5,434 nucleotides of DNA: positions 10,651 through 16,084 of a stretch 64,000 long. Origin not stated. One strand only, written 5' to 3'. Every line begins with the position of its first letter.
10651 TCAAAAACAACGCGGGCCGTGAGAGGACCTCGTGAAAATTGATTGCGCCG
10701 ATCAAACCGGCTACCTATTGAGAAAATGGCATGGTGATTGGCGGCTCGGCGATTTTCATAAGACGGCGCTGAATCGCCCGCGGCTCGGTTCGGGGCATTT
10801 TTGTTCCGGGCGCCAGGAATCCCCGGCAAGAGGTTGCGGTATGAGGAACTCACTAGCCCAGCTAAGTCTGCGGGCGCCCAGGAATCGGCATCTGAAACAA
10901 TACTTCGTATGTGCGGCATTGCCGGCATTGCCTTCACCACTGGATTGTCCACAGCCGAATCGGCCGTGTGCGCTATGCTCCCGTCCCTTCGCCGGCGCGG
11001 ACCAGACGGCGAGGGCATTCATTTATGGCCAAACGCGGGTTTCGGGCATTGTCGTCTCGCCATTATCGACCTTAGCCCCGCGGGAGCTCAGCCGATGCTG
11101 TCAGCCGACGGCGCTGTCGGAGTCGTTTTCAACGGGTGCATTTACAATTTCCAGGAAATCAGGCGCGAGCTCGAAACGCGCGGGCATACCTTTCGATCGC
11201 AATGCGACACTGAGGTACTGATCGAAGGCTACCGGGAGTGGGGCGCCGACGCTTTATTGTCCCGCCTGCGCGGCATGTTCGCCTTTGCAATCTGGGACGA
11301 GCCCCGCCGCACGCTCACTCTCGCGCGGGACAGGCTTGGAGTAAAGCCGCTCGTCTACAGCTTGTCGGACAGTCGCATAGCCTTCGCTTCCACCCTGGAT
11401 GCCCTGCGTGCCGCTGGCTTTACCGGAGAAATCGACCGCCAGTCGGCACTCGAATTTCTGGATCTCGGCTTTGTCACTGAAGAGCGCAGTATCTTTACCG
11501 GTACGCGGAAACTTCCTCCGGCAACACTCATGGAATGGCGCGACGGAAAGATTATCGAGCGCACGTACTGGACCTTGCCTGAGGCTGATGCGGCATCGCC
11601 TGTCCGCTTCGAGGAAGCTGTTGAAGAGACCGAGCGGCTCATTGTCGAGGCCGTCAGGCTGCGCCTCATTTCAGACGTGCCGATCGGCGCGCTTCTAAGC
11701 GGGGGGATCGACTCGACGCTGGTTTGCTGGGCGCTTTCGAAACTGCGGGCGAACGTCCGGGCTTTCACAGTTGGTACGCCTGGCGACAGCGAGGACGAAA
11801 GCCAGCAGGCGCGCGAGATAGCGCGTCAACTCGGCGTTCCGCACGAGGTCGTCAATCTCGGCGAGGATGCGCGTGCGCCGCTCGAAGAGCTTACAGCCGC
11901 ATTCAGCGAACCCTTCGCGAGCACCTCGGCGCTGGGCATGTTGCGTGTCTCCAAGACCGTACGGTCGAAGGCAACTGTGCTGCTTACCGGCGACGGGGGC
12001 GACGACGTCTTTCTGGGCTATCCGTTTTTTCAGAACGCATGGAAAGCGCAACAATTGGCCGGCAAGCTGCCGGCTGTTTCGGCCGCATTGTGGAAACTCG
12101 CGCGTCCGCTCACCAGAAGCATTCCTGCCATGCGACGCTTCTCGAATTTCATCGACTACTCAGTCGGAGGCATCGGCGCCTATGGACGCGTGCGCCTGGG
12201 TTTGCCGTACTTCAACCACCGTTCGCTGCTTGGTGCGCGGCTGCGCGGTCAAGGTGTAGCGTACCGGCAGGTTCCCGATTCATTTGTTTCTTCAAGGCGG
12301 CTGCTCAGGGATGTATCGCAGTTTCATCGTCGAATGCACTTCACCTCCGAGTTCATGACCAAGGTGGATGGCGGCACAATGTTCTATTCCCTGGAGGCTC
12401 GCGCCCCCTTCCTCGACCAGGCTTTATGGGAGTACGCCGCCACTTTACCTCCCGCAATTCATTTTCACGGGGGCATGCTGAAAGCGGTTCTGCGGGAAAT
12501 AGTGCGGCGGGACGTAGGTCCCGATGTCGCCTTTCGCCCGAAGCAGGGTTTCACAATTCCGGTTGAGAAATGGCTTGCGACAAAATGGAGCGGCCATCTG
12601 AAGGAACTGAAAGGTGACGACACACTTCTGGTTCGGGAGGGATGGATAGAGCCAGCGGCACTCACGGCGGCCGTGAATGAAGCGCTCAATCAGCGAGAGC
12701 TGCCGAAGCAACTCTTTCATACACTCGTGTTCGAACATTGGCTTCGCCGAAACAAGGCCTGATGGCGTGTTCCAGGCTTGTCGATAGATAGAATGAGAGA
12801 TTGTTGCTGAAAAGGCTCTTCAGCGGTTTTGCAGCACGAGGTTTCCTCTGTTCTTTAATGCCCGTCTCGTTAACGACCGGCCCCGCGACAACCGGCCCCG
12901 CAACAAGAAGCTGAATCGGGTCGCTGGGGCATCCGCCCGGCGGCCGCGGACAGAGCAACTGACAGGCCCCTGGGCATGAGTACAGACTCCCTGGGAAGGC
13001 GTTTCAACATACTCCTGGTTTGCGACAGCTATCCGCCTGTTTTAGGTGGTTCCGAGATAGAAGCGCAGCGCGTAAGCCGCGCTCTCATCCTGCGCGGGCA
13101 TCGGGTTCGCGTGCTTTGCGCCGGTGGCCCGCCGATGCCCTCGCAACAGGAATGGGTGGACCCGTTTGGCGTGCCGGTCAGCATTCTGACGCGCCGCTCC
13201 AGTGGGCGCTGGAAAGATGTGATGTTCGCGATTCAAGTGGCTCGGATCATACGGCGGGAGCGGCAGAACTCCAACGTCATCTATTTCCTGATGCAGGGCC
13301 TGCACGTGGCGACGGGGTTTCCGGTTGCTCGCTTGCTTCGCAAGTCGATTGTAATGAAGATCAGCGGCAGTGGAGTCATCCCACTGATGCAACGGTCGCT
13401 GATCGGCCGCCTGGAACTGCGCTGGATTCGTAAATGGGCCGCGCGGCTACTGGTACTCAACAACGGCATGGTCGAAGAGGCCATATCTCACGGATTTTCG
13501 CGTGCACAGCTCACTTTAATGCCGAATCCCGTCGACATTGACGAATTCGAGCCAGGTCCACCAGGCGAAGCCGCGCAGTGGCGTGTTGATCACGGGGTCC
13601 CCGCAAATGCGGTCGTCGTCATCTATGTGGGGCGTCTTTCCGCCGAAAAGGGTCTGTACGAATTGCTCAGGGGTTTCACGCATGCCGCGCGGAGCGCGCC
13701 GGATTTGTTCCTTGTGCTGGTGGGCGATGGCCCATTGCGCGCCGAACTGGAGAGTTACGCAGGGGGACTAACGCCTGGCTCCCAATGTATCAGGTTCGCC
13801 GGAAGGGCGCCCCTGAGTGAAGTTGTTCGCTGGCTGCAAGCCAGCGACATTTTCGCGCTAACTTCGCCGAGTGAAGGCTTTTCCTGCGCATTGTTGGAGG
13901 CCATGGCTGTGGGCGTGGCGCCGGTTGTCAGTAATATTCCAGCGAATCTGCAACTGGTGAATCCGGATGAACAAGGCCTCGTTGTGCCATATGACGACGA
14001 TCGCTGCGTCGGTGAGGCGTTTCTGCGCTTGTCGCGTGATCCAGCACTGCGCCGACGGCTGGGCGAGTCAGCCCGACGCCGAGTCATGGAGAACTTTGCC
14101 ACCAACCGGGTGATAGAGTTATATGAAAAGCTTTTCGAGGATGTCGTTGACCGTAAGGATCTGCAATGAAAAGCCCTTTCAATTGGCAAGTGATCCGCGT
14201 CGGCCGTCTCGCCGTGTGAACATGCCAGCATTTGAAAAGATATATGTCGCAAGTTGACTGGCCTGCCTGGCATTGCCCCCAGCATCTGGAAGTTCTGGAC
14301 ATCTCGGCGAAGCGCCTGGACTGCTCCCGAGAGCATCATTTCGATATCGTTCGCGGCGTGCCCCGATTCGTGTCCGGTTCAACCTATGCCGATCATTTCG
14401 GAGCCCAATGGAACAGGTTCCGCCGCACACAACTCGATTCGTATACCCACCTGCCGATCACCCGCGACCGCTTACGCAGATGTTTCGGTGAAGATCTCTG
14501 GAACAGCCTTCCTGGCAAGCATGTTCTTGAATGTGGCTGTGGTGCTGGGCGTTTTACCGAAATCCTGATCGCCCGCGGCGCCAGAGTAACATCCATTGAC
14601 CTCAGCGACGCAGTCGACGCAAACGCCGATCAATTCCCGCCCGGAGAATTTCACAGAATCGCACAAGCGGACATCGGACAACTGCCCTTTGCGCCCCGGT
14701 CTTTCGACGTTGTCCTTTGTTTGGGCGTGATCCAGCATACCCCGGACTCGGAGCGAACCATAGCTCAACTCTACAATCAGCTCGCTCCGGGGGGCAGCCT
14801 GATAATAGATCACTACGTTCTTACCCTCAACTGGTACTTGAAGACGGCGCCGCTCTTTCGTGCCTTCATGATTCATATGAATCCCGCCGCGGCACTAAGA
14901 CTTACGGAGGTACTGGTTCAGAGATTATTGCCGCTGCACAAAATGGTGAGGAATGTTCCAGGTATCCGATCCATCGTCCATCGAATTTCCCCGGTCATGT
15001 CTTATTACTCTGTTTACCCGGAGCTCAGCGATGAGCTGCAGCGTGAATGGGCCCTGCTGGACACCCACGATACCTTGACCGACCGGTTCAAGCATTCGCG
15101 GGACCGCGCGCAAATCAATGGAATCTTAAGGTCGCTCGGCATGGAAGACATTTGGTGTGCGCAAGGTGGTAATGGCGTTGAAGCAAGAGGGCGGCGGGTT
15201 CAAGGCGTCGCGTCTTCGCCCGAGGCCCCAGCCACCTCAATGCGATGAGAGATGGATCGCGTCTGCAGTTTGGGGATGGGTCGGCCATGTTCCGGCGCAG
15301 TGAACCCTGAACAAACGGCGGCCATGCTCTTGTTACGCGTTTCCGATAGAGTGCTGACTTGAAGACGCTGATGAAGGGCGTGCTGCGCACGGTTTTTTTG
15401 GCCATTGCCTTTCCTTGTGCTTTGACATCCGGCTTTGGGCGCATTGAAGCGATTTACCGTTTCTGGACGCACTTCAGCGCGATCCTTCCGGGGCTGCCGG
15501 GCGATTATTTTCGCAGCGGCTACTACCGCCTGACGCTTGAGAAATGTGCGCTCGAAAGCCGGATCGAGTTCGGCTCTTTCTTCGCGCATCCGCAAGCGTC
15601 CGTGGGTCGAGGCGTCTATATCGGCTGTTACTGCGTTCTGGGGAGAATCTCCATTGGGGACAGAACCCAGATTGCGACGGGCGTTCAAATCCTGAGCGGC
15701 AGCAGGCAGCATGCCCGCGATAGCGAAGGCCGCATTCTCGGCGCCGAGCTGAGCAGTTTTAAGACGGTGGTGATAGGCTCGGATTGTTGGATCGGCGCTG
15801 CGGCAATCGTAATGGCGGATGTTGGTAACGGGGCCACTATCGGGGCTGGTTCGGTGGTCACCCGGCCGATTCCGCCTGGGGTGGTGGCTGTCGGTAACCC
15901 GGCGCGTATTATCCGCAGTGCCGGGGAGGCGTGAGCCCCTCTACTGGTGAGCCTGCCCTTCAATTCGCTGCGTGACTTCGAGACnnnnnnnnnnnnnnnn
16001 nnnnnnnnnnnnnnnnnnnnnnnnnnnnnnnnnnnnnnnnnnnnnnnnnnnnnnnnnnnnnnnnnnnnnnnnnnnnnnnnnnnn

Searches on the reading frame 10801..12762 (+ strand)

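Call 8: search_protein_families(library=pfam, proteins=[window:10801-12762:+], max_evalue=0.001)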
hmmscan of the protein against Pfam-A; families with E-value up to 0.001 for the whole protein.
window:10801-12762:+ (653 aa): 7 families
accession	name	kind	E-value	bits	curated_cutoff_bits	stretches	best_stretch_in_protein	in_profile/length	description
PF00733.27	Asn_synthase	-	1.3e-66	226.1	21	1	278-649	3-354/354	Asparagine synthase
PF13522.11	GATase_6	-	3.2e-44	150.6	27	1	68-197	1-129/130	Glutamine amidotransferase domain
PF13537.11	GATase_7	-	3.3e-43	147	25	1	83-203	1-122/123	Glutamine amidotransferase domain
PF06508.19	QueC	-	0.0001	22.3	22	1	298-353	5-60/210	Queuosine biosynthesis protein QueC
PF02540.23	NAD_synthase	-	0.00016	21.4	21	1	278-364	6-92/242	NAD synthase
PF24167.1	DUF7411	-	0.00036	20.6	28.7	1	296-356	4-61/194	Family of unknown function (DUF7411)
PF12481.13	DUF3700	-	0.00051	20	27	1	108-203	79-177/228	Aluminium induced protein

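Call 31: search_protein_families(library=ncbifam, proteins=[window:10801-12762:+], max_evalue=0.01)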
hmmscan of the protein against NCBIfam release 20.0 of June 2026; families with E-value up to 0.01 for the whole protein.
window:10801-12762:+ (653 aa): 20 families
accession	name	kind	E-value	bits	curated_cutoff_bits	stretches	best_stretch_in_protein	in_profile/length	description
TIGR03108.1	eps_aminotran_1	hypoth_equivalog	2e-127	426.5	816.9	1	37-650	1-627/628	XrtA/PEP-CTERM system amidotransferase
TIGR01536.1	asn_synth_AEB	equivalog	2.5e-118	396.3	267.1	1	38-584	1-517/517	asparagine synthase (glutamine-hydrolyzing)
TIGR03104.1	trio_amidotrans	equivalog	1e-106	357.5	570.1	2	37-413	1-386/589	N-acetylglutaminylglutamine amidotransferase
NF006949.0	PRK09431.1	equivalog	1e-71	242.2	499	3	37-203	1-166/554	asparagine synthase B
NF033535.1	lass_lactam_cya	exception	3.5e-58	197.7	525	2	37-410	1-383/668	lasso peptide isopeptide bond-forming cyclase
NF033561.1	macrolact_Ik_Al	subfamily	8e-18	64.3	300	1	162-408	83-335/561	albusnodin/ikarugamycin family macrolactam cyclase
TIGR01135.1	glmS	equivalog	6.3e-15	54.7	418.05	1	78-202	65-197/607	glutamine--fructose-6-phosphate transaminase (isomerizing)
NF001484.0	PRK00331.1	subfamily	2.9e-14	52.4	381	1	78-203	66-199/601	isomerizing glutamine--fructose-6-phosphate transaminase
TIGR01134.1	purF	equivalog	3.9e-11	43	350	1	78-208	65-204/432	amidophosphoribosyltransferase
TIGR00268.2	TIGR00268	equivalog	1.3e-06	27.9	150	1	299-357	20-80/259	ATP-dependent sacrificial sulfur transferase LarE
TIGR00364.1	TIGR00364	equivalog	2.1e-05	24.2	150.3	1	298-353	4-59/201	7-cyano-7-deazaguanine synthase QueC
NF011155.0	PRK14561.1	equivalog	3.9e-05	23.4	207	1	296-356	4-61/195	hypothetical protein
NF010587.0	PRK13980.1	equivalog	5.8e-05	22.4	255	1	275-355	16-96/267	NAD+ synthase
NF011258.0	PRK14664.1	equivalog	0.00043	19.5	680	1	299-352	12-62/362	tRNA 2-thiouridine(34) synthase MnmA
NF049949.1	tRNAsynTtuAPyrococ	equivalog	0.00057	19.1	450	1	294-364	49-121/292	tRNA-5-methyluridine(54) 2-sulfurtransferase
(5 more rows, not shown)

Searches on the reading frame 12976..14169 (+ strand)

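Call 8: search_protein_families(library=pfam, proteins=[window:12976-14169:+], max_evalue=0.001)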
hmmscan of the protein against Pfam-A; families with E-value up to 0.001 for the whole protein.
window:12976-14169:+ (397 aa): 5 families
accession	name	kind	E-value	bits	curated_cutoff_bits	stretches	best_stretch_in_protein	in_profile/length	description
PF00534.26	Glycos_transf_1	-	2e-30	106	26.4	1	201-369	4-172/172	Glycosyl transferases group 1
PF13692.12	Glyco_trans_1_4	-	1.5e-25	90.6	27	1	214-355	3-142/142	Glycosyl transferases group 1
PF13439.12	Glyco_transf_4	-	3.7e-11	43.8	28.5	1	24-189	2-169/170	Glycosyltransferase Family 4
PF13579.12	Glyco_trans_4_4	-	1.1e-10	42.6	29.7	1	24-184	1-157/158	Glycosyl transferase 4-like domain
PF13524.12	Glyco_trans_1_2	-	1.2e-06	29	25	1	236-380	7-139/144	Glycosyl transferase-like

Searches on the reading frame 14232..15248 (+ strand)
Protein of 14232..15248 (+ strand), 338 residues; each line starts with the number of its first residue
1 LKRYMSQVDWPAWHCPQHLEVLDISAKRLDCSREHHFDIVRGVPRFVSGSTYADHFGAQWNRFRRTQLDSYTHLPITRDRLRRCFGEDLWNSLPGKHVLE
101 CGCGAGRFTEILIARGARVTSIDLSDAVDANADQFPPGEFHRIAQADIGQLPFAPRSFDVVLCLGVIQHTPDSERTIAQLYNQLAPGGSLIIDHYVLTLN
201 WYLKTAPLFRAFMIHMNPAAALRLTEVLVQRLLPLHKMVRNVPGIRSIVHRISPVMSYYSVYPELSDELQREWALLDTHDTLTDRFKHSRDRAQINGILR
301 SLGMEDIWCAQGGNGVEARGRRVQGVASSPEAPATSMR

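Call 8: search_protein_families(library=pfam, proteins=[window:14232-15248:+], max_evalue=0.001)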
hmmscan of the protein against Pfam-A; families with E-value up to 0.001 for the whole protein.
window:14232-15248:+ (338 aa): 9 families
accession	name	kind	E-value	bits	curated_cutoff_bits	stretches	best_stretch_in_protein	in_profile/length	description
PF08241.18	Methyltransf_11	-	7.9e-21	74.9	21.2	1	99-192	1-95/95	Methyltransferase domain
PF13649.12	Methyltransf_25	-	2e-16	60.9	27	1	98-188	1-97/97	Methyltransferase domain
PF08242.18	Methyltransf_12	-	9.8e-16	58.7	30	1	99-190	1-98/98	Methyltransferase domain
PF13489.12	Methyltransf_23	-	8.1e-15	55.4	27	1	80-194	12-118/164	Methyltransferase domain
PF13847.12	Methyltransf_31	-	6.6e-14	52.3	27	1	94-196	3-113/145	Methyltransferase domain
PF08003.17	Methyltransf_9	-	2e-06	27.5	23.8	1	92-197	113-222/315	Protein of unknown function (DUF1698)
PF05401.17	NodS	-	0.00048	20.5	24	1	97-185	46-137/201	Nodulation protein S (NodS)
PF02353.26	CMAS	-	0.00063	19.6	27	1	94-193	62-165/273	Mycolic acid cyclopropane synthetase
PF01209.24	Ubie_methyltran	-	0.00073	19.4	20.1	0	80-192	33-151/233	ubiE/COQ5 methyltransferase family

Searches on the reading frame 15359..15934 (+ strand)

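Call 8: search_protein_families(library=pfam, proteins=[window:15359-15934:+], max_evalue=0.001)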
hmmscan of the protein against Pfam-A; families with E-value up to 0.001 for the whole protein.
window:15359-15934:+ (191 aa): 2 families
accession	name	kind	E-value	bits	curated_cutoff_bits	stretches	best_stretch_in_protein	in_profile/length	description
PF00132.30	Hexapep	-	2.1e-12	46.6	27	2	137-169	2-36/36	Bacterial transferase hexapeptide (six repeats)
PF14602.12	Hexapep_2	-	3.1e-07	30.4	27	1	137-169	2-34/34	Hexapeptide repeat of succinyl-transferase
